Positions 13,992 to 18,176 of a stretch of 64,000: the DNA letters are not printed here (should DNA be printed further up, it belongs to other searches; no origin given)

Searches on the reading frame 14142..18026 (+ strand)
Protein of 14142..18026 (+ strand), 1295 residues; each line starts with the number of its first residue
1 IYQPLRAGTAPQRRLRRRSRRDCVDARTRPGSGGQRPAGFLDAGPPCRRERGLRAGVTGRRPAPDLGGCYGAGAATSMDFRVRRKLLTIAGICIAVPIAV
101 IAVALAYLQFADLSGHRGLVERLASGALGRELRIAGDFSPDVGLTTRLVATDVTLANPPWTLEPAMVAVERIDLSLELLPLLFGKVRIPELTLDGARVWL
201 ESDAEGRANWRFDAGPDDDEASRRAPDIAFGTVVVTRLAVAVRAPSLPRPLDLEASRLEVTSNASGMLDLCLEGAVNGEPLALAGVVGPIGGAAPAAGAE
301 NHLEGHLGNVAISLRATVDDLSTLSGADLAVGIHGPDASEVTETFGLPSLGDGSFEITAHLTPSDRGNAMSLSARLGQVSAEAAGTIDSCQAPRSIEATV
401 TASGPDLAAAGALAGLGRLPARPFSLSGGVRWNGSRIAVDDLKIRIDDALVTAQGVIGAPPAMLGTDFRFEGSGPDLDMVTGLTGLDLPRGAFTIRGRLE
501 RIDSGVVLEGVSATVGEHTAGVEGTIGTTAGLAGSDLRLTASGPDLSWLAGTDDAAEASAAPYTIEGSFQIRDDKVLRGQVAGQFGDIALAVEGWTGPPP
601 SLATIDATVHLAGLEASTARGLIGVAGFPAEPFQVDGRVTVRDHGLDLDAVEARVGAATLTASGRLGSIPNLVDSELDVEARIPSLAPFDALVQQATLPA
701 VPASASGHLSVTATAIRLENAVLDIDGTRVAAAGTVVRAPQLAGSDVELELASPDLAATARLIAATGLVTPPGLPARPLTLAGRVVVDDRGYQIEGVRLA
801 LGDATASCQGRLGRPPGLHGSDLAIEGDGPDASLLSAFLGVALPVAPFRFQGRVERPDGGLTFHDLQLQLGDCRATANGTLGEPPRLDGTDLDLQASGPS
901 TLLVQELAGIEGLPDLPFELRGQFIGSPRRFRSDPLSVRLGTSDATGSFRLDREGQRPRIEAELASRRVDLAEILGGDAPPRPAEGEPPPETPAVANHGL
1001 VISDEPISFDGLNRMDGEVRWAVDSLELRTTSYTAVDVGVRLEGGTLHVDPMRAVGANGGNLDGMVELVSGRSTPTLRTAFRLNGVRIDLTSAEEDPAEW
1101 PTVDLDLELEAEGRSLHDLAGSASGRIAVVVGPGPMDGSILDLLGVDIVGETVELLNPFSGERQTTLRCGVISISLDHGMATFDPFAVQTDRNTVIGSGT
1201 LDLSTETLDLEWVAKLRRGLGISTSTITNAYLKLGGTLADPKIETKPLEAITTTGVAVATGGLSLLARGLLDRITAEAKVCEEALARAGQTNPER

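Call 45: search_protein_families(library=pfam, proteins=[window:14142-18026:+], max_evalue=0.00001)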
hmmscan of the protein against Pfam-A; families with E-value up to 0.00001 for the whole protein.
window:14142-18026:+ (1295 aa): 2 families
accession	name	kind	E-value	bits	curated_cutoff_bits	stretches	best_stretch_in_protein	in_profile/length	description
PF05170.20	AsmA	-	7.1e-27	94.9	29.8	1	85-223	3-140/607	AsmA family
PF13116.12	YhdP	-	1.1e-07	30.6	46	0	1172-1258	1128-1215/1224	YhdP protein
